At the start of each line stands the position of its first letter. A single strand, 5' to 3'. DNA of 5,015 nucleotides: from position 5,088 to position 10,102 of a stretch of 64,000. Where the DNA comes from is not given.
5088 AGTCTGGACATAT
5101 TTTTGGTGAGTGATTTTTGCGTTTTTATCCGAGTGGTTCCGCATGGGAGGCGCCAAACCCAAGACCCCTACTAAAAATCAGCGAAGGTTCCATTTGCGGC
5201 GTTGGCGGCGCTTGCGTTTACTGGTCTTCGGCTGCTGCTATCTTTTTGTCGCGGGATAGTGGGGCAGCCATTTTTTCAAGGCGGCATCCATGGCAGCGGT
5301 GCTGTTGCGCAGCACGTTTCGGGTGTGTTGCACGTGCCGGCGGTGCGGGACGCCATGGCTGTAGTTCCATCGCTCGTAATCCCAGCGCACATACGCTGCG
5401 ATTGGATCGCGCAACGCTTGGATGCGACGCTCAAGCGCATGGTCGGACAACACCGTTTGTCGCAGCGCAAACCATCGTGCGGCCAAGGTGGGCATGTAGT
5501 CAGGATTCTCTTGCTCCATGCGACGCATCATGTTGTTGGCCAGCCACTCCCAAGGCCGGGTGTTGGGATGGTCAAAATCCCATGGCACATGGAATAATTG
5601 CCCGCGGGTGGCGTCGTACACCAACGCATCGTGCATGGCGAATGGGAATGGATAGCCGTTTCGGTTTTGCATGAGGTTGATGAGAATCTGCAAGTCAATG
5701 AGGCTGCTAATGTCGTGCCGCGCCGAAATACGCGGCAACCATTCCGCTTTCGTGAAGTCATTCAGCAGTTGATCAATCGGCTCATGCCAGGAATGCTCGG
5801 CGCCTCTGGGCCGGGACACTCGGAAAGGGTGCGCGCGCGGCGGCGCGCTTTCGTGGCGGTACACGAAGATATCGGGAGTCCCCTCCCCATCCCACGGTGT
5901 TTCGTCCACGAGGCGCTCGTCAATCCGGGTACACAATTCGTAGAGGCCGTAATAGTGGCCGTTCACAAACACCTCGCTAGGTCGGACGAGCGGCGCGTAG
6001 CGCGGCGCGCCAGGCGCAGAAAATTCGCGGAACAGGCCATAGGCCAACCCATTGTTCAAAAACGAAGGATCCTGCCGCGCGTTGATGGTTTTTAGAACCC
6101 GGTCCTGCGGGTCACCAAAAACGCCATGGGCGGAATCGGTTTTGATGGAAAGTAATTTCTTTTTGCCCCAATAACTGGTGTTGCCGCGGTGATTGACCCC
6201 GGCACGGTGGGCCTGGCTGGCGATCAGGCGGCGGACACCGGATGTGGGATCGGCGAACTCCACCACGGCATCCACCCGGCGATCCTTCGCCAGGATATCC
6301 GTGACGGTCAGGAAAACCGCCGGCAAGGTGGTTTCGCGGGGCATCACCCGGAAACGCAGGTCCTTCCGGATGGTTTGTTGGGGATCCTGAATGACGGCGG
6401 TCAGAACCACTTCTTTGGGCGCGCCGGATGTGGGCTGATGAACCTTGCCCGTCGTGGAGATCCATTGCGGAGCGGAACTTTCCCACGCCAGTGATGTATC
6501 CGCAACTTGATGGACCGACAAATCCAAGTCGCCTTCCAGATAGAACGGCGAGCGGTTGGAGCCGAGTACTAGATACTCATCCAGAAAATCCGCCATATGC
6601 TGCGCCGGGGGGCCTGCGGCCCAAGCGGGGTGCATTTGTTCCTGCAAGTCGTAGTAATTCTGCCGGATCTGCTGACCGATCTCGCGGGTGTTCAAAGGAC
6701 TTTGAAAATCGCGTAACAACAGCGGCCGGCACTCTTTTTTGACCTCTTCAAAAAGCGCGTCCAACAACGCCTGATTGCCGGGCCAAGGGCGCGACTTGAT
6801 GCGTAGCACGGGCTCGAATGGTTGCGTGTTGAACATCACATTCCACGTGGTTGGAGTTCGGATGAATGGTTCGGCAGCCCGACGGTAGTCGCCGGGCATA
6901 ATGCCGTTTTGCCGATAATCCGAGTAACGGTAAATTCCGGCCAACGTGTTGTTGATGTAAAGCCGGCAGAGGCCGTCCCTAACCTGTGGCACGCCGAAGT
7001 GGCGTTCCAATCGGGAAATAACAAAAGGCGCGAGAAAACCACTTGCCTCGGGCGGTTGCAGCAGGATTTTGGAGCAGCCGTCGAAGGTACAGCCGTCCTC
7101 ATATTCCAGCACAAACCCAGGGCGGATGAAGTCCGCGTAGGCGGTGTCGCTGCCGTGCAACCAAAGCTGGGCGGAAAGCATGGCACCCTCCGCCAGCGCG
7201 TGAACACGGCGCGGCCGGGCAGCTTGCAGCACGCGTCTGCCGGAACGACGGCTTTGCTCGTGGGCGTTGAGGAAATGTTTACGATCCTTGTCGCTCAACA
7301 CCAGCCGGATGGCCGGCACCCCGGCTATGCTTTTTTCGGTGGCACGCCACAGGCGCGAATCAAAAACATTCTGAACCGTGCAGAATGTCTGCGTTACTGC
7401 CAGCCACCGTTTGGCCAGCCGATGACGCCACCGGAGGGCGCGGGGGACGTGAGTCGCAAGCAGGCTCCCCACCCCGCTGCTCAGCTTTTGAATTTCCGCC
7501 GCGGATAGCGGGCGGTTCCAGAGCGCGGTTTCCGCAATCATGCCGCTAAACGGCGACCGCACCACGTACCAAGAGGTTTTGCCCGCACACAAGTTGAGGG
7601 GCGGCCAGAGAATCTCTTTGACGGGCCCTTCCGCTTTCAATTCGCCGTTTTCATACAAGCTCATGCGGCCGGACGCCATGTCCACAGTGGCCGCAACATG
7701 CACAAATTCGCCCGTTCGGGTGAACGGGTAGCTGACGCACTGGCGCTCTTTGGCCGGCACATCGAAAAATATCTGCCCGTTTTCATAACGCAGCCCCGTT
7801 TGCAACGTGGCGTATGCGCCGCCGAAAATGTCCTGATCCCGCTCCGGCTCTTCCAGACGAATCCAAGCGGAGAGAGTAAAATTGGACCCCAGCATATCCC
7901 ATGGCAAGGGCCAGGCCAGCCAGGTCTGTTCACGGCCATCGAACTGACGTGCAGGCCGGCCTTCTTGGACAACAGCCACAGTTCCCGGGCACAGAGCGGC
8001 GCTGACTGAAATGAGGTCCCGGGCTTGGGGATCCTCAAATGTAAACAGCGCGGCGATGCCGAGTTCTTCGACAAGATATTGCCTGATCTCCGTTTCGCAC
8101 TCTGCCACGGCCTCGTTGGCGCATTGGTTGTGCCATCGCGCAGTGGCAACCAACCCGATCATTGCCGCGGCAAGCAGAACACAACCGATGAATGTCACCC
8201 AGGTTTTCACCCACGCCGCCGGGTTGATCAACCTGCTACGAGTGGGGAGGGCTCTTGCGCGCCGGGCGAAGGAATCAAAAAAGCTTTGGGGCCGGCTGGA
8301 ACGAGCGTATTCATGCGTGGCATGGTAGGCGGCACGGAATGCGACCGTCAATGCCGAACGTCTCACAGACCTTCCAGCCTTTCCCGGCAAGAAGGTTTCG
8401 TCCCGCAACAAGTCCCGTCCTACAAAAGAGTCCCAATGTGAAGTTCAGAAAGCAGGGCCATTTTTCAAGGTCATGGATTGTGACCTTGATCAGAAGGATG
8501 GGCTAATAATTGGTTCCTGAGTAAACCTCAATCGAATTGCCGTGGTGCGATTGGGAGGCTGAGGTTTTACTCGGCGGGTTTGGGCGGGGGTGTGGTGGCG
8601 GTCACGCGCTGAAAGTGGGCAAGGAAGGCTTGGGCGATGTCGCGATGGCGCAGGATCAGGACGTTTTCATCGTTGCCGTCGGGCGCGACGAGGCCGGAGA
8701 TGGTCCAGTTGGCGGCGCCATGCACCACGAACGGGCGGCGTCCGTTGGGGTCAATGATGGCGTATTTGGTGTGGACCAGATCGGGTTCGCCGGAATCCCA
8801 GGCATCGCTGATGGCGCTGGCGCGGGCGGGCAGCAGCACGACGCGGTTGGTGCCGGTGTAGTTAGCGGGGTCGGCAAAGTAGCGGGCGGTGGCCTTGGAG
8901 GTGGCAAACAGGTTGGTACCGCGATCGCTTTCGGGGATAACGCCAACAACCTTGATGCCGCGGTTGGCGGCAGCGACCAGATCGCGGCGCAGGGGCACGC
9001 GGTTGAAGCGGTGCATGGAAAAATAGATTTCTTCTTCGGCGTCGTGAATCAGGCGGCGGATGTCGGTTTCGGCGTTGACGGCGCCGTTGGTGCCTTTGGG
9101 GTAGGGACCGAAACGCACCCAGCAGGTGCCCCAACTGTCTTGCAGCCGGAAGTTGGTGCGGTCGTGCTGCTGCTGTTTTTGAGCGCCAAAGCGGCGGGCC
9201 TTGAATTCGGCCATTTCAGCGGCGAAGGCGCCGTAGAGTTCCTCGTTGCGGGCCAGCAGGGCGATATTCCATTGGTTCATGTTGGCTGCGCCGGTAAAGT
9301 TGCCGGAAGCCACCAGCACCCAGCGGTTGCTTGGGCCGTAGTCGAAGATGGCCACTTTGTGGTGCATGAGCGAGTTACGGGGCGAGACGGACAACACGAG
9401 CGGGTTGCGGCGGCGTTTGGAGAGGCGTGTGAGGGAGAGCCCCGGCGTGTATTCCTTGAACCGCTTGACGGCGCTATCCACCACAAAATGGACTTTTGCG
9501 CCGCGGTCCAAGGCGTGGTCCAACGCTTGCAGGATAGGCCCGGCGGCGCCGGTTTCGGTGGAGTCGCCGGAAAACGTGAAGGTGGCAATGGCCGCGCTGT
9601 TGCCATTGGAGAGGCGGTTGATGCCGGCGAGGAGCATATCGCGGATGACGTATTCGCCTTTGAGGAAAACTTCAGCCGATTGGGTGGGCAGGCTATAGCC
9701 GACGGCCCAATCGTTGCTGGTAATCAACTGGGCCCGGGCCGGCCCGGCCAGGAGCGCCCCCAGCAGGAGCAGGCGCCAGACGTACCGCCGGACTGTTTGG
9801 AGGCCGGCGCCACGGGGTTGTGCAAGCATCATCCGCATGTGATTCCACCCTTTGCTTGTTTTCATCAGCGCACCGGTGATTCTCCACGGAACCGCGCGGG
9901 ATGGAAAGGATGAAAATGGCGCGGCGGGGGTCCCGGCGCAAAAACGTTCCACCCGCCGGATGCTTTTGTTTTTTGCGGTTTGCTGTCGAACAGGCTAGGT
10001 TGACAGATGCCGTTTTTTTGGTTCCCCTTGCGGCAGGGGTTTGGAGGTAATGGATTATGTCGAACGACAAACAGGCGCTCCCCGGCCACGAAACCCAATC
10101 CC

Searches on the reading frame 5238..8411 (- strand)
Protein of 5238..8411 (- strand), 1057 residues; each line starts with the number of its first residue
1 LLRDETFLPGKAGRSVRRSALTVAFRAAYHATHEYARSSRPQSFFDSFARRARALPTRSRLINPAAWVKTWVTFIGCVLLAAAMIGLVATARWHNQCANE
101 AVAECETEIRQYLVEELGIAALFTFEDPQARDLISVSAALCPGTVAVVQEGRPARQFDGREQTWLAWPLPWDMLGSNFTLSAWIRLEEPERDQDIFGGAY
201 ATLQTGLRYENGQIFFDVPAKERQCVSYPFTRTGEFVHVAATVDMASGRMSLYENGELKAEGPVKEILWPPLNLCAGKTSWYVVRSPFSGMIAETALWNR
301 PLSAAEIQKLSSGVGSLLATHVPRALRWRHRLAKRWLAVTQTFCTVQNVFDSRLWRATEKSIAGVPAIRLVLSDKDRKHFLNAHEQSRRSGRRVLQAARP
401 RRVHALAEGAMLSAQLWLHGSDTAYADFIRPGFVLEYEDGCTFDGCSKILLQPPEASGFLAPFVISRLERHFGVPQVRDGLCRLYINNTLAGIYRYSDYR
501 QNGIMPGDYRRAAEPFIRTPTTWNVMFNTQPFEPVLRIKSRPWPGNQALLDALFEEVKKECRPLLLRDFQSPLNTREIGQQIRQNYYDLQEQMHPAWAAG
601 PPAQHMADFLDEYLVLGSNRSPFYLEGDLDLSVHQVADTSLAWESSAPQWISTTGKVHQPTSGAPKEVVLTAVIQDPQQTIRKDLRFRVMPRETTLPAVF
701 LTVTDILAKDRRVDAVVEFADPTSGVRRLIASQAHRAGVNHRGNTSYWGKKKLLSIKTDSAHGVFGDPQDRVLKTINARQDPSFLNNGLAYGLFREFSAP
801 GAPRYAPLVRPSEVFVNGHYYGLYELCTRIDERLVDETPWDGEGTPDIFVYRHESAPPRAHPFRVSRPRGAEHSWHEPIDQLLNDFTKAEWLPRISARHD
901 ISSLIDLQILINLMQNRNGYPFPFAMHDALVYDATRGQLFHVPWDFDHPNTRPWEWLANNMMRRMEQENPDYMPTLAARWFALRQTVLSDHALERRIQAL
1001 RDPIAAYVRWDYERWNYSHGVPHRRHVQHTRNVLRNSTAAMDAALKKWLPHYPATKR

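Call 67: search_protein_families(library=pfam, proteins=[window:5238-8411:-], max_evalue=0.001)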
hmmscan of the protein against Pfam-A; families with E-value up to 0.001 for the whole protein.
window:5238-8411:- (1057 aa): 3 families
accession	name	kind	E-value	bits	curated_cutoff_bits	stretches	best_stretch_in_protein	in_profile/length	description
PF08757.17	CotH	-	2.6e-23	83.5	23.8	1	739-1033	1-314/322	CotH kinase protein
PF13385.13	Laminin_G_3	-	3e-19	70.1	27.6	1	175-308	16-151/151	Concanavalin A-like lectin/glucanases superfamily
PF20578.4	aBig_2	-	1.6e-09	37.9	27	1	627-690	23-87/89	Atrophied bacterial Ig domain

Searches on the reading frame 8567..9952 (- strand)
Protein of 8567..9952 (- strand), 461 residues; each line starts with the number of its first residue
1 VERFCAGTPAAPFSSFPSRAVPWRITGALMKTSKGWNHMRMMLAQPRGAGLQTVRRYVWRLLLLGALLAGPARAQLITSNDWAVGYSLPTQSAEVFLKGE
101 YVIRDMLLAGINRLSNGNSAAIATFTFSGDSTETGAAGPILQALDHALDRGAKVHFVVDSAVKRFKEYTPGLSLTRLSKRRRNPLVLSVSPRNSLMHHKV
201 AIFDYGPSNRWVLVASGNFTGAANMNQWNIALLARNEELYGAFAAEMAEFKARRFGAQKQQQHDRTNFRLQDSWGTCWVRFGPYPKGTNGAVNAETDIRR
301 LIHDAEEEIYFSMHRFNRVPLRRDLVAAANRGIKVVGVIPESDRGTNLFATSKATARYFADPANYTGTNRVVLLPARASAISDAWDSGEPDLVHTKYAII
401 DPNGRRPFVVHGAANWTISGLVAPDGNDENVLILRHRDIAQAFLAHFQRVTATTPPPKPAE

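Call 67: search_protein_families(library=pfam, proteins=[window:8567-9952:-], max_evalue=0.001)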
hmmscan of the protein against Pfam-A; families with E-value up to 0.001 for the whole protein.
window:8567-9952:- (461 aa): 2 families
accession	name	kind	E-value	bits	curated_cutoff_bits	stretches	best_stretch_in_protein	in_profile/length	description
PF13091.12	PLDc_2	-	1.7e-27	96.3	27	2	298-450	1-131/132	PLD-like domain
PF11495.14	Regulator_TrmB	-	0.00011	21.9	22.2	0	291-350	8-66/233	Archaeal transcriptional regulator TrmB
